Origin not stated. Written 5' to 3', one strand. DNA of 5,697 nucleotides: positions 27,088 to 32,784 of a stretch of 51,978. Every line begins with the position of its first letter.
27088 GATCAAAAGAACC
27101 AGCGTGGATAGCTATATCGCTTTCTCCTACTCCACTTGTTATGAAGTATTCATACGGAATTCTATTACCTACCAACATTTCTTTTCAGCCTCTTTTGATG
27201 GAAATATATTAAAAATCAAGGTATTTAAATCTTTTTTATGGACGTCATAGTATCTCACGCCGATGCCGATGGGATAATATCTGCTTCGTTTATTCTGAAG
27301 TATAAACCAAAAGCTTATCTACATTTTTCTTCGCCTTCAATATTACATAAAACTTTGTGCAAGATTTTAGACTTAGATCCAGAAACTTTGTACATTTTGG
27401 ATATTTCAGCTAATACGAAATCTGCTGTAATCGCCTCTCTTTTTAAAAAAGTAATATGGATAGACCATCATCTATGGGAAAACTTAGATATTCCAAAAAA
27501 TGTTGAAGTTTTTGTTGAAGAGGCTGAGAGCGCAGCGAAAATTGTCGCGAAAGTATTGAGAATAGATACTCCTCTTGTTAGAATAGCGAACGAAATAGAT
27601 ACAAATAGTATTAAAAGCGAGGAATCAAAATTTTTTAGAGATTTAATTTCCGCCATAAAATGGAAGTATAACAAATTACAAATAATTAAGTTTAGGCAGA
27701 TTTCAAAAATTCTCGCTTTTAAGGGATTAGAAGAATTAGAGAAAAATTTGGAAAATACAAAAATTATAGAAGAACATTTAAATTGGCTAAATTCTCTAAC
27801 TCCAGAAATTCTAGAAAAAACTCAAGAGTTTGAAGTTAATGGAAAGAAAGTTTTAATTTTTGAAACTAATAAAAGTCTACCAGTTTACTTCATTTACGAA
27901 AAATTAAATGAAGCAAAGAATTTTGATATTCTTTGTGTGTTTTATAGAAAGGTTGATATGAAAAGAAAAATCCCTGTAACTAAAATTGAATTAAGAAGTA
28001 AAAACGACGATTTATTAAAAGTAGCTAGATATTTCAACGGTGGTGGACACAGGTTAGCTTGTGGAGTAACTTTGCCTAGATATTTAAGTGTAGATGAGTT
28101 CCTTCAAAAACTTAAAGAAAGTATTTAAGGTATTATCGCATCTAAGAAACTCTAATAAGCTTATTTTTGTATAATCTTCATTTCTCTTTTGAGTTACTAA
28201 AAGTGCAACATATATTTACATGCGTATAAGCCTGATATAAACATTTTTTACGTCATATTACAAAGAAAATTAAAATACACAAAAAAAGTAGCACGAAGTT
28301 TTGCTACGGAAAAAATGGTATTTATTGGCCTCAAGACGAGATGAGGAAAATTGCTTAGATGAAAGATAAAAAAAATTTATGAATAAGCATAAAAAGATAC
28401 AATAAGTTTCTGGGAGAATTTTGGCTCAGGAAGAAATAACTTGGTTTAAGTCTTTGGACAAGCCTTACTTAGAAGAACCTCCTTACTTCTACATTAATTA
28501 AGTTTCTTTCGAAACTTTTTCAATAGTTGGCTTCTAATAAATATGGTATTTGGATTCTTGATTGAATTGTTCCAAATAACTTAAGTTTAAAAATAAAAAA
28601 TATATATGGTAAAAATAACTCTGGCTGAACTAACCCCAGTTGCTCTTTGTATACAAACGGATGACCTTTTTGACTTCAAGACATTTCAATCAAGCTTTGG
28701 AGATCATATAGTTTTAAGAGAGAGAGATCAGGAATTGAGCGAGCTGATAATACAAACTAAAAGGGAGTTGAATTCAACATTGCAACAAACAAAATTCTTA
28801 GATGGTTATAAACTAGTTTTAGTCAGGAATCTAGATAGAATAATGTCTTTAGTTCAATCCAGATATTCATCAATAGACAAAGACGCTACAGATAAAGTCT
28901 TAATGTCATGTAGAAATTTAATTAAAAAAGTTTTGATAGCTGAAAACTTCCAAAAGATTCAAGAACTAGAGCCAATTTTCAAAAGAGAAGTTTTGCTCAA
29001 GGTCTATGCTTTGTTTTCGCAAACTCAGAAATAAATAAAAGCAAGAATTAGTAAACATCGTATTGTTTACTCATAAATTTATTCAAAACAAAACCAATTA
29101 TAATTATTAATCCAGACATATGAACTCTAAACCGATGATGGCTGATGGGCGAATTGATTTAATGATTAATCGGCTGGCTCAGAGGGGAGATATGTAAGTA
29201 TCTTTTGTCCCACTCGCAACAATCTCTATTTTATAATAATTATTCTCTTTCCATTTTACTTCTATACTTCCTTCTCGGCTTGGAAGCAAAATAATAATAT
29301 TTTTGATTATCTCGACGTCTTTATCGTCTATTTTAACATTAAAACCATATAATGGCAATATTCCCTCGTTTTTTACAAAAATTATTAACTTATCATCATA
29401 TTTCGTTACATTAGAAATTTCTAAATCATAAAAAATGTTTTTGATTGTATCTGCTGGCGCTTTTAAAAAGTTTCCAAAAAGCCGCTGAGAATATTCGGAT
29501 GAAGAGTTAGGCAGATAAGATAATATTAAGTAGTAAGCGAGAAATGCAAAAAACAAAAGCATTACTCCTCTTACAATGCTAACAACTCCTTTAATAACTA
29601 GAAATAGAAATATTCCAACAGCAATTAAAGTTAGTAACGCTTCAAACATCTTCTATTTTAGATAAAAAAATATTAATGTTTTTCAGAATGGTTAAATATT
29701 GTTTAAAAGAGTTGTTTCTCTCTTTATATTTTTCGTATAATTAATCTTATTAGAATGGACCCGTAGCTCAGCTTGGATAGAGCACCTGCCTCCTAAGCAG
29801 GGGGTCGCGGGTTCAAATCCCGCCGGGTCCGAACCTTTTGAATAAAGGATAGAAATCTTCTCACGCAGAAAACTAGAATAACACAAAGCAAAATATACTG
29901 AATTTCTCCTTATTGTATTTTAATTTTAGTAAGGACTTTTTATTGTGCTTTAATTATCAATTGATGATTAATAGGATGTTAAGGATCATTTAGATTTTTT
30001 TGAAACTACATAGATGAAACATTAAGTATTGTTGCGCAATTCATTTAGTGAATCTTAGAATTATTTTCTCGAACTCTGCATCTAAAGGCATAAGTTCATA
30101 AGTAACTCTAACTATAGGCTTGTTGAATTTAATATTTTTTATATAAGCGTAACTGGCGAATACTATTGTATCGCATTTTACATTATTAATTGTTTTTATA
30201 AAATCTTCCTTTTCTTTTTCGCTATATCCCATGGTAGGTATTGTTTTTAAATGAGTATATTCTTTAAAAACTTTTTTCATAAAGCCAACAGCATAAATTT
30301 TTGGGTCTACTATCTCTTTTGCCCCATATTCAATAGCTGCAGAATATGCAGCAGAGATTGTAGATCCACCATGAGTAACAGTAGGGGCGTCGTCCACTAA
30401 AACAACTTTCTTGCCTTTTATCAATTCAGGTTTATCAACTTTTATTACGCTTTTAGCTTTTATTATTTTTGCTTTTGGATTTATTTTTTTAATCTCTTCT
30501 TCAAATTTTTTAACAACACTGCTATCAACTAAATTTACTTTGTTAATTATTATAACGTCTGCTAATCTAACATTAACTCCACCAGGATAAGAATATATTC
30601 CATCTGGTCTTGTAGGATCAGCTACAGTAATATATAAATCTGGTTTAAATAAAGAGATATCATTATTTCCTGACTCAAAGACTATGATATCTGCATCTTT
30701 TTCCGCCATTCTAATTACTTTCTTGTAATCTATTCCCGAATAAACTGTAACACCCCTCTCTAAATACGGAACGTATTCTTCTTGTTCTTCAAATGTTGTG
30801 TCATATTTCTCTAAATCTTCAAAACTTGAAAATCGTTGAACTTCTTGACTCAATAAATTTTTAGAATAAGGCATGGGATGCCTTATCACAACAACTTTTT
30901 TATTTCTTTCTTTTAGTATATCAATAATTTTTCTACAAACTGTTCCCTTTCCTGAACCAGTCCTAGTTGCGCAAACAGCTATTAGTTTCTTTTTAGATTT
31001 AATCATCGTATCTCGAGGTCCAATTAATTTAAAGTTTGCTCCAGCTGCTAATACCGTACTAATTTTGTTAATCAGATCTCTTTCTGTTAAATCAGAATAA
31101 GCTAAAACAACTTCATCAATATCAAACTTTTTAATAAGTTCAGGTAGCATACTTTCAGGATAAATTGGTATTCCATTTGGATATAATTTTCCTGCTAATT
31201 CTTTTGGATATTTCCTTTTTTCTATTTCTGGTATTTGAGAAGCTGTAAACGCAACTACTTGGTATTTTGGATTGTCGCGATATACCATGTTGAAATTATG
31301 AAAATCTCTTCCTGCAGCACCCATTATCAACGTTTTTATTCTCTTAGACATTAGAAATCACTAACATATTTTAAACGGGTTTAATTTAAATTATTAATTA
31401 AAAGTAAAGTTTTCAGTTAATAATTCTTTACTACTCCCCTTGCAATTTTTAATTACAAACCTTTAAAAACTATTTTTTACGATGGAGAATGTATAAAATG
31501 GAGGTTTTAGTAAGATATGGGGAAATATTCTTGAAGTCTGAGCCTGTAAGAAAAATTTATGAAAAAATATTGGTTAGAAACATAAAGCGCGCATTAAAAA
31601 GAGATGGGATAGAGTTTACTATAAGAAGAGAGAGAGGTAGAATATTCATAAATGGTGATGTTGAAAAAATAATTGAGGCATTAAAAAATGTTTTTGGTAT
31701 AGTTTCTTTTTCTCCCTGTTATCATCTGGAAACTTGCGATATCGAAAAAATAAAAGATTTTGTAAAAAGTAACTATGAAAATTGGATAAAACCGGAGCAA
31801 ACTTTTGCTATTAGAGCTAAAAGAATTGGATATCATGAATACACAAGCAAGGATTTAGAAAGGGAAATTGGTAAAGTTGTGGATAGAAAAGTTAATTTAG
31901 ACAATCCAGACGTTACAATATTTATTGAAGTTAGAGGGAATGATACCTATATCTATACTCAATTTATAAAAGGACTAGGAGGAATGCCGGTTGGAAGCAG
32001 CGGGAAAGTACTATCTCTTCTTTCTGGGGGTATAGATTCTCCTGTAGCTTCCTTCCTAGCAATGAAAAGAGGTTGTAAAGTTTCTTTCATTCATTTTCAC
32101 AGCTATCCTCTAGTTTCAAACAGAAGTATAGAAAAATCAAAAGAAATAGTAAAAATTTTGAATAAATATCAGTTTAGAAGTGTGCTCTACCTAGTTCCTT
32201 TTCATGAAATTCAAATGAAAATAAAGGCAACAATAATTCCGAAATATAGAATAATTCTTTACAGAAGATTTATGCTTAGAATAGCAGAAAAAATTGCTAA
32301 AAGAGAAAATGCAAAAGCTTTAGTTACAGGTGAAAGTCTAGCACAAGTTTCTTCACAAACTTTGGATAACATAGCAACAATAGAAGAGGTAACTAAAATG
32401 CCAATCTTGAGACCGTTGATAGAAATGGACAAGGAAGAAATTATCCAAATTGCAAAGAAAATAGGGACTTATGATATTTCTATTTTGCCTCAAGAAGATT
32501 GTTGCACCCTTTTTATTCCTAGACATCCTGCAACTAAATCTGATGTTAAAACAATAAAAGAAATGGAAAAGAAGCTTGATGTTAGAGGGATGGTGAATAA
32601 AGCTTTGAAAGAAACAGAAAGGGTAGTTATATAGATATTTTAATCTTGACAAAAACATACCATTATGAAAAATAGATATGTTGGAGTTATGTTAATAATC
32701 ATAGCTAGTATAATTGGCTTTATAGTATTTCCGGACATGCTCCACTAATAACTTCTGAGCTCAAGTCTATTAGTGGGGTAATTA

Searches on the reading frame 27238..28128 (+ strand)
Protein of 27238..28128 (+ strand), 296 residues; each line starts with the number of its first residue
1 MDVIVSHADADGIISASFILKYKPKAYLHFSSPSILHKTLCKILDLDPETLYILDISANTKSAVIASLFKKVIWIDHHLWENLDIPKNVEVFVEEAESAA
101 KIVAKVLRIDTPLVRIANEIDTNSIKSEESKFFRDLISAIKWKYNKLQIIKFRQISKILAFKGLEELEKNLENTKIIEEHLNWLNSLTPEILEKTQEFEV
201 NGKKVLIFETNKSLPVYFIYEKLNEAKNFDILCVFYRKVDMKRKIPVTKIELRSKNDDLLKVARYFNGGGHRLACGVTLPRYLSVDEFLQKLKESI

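Call 91: search_protein_families(library=ncbifam, proteins=[window:27238-28128:+], max_evalue=0.00001)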
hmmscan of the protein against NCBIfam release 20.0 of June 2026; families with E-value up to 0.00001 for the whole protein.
window:27238-28128:+ (296 aa): 2 families
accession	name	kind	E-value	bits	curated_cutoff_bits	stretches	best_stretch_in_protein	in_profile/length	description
NF053576.1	RecJ_archaeal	equivalog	1.9e-09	36.9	360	0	4-90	16-106/452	RecJ family nuclease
NF053633.1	OlncasPapPhNrnA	equivalog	2e-07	30.2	350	1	66-295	101-314/317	bifunctional oligoribonuclease/PAP phosphatase NrnA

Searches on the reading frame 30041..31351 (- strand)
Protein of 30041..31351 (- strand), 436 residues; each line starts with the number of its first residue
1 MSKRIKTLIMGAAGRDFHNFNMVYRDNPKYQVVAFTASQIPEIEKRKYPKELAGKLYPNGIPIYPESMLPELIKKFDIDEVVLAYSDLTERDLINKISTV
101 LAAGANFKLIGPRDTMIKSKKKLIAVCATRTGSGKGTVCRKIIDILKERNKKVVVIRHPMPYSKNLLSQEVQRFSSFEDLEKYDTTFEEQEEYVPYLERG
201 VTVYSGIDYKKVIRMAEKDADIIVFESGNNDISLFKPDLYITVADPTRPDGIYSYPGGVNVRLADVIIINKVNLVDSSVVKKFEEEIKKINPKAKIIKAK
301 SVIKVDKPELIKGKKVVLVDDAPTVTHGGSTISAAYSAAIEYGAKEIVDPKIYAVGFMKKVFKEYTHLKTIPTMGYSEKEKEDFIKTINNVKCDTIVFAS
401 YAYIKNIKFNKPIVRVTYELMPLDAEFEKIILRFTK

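Call 12: search_protein_families(library=pfam, proteins=[window:30041-31351:-], max_evalue=0.001)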
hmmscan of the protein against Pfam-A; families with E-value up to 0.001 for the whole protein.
window:30041-31351:- (436 aa): 2 families
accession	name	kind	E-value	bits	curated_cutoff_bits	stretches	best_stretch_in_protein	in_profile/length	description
PF02492.25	cobW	-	5.1e-07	29.9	20.7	1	257-297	138-179/180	CobW/HypB/UreG, nucleotide-binding domain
PF03976.20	PPK2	-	0.00019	21.6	22.3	1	108-160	17-69/229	Polyphosphate kinase 2 (PPK2)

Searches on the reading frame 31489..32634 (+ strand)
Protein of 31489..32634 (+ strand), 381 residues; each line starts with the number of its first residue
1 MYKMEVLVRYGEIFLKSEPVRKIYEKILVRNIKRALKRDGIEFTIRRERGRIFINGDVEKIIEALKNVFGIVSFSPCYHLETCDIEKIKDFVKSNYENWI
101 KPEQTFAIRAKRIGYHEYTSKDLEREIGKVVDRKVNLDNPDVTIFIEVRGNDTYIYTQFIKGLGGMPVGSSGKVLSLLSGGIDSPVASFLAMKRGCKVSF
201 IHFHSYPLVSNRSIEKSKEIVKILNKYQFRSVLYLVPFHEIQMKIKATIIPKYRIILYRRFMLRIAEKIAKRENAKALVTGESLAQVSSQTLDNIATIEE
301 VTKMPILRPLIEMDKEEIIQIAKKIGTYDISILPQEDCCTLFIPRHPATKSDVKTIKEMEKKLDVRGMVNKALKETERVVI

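Call 12: search_protein_families(library=pfam, proteins=[window:31489-32634:+], max_evalue=0.001)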
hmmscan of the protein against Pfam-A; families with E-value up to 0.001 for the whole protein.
window:31489-32634:+ (381 aa): 5 families
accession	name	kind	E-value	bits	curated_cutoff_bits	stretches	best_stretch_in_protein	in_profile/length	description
PF02568.20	ThiI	-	1.2e-76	257.2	20.5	1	169-364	1-196/197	Thiamine biosynthesis protein (ThiI)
PF22025.1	ThiI_fer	-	4.4e-20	72.3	25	1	6-75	2-72/72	ThiI ferredoxin-like domain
PF02926.22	THUMP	-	6.6e-15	55.7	20.6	1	84-157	3-83/84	THUMP domain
PF06508.19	QueC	-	8e-10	39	22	1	173-327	1-175/210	Queuosine biosynthesis protein QueC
PF01171.26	ATP_bind_3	-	0.00012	22.3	27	1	178-324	6-158/182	PP-loop family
